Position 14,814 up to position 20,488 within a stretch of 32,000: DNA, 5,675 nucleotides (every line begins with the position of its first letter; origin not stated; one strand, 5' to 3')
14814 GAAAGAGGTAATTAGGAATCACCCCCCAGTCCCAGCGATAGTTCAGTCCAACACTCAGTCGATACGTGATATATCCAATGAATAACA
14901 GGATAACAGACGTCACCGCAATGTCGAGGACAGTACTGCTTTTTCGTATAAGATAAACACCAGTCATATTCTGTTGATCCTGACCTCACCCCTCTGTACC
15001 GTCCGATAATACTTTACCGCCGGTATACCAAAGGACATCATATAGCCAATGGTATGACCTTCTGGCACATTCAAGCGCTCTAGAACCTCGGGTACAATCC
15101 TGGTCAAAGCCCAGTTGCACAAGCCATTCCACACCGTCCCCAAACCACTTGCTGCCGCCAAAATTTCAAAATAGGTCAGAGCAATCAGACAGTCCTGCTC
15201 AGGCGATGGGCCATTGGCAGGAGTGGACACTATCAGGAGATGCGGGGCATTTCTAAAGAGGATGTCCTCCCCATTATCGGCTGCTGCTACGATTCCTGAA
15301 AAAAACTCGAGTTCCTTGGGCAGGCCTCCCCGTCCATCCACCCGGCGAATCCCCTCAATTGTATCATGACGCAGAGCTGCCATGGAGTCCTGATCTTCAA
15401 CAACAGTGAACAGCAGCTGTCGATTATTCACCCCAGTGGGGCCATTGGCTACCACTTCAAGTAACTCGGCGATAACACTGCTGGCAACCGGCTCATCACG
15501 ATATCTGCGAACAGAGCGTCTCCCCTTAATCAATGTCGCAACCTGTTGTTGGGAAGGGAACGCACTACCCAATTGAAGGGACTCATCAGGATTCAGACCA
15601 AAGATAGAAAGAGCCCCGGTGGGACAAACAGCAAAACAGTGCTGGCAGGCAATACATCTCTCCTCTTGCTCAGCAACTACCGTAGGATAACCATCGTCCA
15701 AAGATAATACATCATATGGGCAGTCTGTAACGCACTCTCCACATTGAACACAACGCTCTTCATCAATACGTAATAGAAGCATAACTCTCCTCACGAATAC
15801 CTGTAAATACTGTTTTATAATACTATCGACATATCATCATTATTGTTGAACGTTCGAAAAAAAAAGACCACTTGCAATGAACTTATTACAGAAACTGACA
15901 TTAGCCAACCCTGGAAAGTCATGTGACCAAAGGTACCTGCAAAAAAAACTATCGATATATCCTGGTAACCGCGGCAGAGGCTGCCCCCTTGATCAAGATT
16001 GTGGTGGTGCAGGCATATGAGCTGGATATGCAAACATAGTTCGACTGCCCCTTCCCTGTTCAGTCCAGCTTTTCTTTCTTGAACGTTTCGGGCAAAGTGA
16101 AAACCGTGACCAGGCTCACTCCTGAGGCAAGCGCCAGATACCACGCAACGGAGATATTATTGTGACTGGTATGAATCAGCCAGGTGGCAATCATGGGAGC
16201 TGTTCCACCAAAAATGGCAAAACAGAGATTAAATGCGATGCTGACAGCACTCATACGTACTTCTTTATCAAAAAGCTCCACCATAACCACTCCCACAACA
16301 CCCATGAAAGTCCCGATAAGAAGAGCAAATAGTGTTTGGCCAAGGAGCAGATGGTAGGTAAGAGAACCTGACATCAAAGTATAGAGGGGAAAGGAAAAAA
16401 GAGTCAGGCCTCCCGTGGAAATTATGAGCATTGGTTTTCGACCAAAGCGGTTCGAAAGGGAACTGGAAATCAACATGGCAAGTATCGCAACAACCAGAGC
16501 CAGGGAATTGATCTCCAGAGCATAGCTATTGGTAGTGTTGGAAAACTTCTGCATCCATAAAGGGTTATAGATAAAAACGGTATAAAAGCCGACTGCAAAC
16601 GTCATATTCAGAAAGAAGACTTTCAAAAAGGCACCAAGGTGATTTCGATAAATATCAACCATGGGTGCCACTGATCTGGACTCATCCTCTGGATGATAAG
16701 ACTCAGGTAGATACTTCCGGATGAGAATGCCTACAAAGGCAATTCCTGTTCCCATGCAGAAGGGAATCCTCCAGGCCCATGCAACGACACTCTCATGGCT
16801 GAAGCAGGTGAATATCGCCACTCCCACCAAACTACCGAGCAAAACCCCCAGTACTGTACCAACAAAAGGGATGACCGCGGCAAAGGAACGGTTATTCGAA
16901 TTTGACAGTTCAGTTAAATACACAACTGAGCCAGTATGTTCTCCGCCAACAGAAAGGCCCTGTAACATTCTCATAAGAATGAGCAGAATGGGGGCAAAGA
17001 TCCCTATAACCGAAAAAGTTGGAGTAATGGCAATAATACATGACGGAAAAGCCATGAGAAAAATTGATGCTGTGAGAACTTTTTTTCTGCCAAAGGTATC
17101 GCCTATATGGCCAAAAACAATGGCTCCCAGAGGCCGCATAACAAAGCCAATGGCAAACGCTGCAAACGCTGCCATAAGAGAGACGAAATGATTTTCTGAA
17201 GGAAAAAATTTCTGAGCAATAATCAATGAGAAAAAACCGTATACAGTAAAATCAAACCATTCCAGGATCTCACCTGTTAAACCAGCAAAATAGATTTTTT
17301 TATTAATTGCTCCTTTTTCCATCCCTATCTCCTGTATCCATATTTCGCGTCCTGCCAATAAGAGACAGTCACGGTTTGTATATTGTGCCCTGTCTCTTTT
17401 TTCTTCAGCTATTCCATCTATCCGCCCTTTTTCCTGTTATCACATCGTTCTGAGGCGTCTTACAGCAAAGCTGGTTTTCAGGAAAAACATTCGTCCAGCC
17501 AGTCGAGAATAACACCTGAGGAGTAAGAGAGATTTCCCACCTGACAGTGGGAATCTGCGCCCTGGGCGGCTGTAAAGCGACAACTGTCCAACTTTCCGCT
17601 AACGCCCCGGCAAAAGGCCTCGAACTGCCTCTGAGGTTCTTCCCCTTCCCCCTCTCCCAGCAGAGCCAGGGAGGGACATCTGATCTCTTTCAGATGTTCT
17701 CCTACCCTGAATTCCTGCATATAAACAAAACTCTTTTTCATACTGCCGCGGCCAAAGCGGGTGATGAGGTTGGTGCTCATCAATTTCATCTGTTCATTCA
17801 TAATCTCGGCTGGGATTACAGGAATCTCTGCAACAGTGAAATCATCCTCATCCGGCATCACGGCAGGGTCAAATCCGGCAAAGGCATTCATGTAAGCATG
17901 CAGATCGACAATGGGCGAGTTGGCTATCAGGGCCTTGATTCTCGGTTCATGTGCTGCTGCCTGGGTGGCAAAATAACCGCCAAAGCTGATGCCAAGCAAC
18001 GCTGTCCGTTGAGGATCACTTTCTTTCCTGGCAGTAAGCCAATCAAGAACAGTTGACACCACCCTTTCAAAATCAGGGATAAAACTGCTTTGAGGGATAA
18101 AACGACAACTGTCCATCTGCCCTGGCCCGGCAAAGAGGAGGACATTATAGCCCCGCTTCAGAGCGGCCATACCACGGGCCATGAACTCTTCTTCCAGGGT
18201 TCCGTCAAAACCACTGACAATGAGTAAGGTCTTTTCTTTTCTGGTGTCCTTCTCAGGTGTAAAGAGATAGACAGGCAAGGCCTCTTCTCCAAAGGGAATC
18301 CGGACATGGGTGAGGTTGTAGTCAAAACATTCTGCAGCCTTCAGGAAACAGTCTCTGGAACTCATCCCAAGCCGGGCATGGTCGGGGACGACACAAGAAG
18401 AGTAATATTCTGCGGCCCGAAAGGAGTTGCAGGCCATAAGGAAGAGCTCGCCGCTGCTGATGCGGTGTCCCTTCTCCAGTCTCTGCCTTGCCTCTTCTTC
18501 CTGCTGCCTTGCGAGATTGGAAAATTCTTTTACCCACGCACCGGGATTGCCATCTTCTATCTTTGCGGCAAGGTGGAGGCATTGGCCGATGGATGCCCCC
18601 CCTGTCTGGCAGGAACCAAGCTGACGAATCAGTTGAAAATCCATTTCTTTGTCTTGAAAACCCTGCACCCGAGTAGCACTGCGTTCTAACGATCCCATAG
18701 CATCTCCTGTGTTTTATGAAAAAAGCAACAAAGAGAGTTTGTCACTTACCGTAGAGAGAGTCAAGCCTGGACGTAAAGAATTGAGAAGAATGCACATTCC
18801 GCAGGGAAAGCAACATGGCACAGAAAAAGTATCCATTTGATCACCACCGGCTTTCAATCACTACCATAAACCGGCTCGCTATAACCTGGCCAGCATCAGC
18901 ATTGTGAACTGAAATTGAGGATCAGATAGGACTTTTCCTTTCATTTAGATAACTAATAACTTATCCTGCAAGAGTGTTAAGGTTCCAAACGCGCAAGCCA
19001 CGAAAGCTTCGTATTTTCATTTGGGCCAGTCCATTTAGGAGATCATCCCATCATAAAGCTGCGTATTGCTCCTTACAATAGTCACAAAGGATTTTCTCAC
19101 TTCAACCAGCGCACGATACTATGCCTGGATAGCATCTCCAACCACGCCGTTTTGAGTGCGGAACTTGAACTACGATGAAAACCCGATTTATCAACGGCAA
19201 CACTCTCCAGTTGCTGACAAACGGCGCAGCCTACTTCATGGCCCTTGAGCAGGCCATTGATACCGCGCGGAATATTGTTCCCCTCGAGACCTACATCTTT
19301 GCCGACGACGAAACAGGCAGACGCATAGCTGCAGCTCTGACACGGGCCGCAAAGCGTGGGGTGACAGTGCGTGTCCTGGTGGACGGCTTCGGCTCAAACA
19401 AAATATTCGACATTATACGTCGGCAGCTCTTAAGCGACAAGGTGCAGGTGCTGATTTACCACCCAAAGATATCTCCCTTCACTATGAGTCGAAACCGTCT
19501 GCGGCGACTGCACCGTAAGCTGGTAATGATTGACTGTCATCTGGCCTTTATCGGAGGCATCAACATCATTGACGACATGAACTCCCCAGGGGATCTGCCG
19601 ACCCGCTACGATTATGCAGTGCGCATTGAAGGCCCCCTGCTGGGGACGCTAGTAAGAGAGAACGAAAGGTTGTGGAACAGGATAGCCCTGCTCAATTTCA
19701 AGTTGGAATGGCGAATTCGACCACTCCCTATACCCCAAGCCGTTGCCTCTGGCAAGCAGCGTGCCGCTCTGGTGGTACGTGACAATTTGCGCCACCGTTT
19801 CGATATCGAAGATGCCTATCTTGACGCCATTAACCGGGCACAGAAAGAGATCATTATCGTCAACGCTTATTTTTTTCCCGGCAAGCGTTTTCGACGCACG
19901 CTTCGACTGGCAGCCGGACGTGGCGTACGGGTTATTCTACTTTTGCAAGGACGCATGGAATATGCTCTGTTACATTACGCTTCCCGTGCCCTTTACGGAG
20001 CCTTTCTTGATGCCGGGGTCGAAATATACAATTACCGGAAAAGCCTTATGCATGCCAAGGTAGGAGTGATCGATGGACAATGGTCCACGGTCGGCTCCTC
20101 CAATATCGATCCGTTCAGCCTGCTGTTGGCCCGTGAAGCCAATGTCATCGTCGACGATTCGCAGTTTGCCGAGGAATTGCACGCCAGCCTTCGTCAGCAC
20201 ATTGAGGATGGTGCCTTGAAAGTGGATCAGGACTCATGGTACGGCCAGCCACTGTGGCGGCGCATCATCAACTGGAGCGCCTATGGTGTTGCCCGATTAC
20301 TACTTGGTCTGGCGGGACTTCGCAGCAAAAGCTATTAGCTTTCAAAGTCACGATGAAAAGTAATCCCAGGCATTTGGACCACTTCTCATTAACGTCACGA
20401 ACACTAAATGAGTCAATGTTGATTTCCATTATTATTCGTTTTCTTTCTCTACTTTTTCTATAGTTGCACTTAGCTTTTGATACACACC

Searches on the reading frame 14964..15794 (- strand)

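Call 39: search_protein_families(library=pfam, proteins=[window:14964-15794:-], max_evalue=0.001)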
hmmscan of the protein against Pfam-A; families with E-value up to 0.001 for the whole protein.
window:14964-15794:- (276 aa): 13 families
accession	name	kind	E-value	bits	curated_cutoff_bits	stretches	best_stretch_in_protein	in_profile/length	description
PF00881.29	Nitroreductase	-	2.4e-19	70.6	23.5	1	89-256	1-166/167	Nitroreductase family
PF00037.32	Fer4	-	4.8e-13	48.8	21.1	2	9-30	2-23/24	4Fe-4S binding domain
PF12837.12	Fer4_6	-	2.3e-12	46.7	25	2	9-30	3-24/24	4Fe-4S binding domain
PF12838.12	Fer4_7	-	2.8e-11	44.1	27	2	14-61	1-52/52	4Fe-4S dicluster domain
PF13187.11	Fer4_9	-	2.1e-10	40.9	27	1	14-61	1-51/52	4Fe-4S dicluster domain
PF14697.11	Fer4_21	-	3e-10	40.5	35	1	9-62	2-57/59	4Fe-4S dicluster domain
PF13237.11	Fer4_10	-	5.1e-09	36.4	25.5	1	8-58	2-53/53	4Fe-4S dicluster domain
PF12797.12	Fer4_2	-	2.2e-08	34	24.5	1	9-27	4-22/22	4Fe-4S binding domain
PF13484.11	Fer4_16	-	2.7e-08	34.9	30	0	46-63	1-18/66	4Fe-4S double cluster binding domain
PF25160.1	LdpA_Fe-S-bd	-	1.2e-06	28.7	27.6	0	42-62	23-43/49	LdpA Fe-S cluster-binding domain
PF14512.11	TM1586_NiRdase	-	3.8e-06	27.1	27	0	87-115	4-32/215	Putative TM nitroreductase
PF12800.12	Fer4_4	-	5e-06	26.8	24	0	13-28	2-17/17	4Fe-4S binding domain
PF13534.11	Fer4_17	-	0.00082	20.3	22.2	0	13-29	44-60/61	4Fe-4S dicluster domain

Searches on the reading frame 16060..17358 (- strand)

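Call 39: search_protein_families(library=pfam, proteins=[window:16060-17358:-], max_evalue=0.001)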
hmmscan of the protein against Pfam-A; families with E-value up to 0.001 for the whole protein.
window:16060-17358:- (432 aa): 2 families
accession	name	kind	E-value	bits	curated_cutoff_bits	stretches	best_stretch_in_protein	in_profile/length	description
PF00083.30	Sugar_tr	-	2.1e-33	116.3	22.3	2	25-220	5-194/452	Sugar (and other) transporter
PF07690.21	MFS_1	-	4e-29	102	33.4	2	35-272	10-232/347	Major Facilitator Superfamily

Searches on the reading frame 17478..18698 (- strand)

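Call 40: search_protein_families(library=pfam, proteins=[window:17478-18698:-], max_evalue=0.001)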
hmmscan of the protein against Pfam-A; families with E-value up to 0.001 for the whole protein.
window:17478-18698:- (406 aa): 6 families
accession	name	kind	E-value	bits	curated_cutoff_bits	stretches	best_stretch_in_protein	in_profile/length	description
PF02129.25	Peptidase_S15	-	4.7e-10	40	23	1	141-270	5-137/262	X-Pro dipeptidyl-peptidase (S15 family)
PF00326.27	Peptidase_S9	-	1.2e-07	31.9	22.6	1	216-272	50-107/213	Prolyl oligopeptidase family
PF00561.26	Abhydrolase_1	-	2.6e-07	31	25.8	1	157-292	2-131/245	alpha/beta hydrolase fold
PF12146.15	Hydrolase_4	-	3.3e-07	30.3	27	1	181-273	29-119/239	Serine aminopeptidase, S33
PF00756.26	Esterase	-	6.7e-05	23.2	22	1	215-269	100-155/251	Putative esterase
PF12697.13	Abhydrolase_6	-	9.9e-05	23.5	26.3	1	177-288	21-108/217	Alpha/beta hydrolase family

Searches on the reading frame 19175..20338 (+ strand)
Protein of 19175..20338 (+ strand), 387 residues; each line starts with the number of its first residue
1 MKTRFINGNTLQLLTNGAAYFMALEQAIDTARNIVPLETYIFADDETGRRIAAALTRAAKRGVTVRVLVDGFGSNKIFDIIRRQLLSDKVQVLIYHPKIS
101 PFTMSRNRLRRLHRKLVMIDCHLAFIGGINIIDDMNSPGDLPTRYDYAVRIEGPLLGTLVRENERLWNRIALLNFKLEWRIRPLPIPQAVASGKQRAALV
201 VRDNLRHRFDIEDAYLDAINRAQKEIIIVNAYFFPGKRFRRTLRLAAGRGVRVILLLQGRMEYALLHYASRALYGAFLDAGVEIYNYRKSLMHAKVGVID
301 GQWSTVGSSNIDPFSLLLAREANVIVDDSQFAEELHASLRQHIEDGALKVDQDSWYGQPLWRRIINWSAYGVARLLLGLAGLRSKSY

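Call 40: search_protein_families(library=pfam, proteins=[window:19175-20338:+], max_evalue=0.001)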
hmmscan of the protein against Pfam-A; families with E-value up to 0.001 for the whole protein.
window:19175-20338:+ (387 aa): 3 families
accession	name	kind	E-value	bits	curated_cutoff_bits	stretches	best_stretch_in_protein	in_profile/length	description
PF13091.12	PLDc_2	-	6.5e-42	142.9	27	2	216-341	2-130/132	PLD-like domain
PF00614.28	PLDc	-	6.9e-08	32.6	21.9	1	111-131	4-24/28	Phospholipase D Active site motif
PF11495.14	Regulator_TrmB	-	0.00014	21.6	22.2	0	206-259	6-58/233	Archaeal transcriptional regulator TrmB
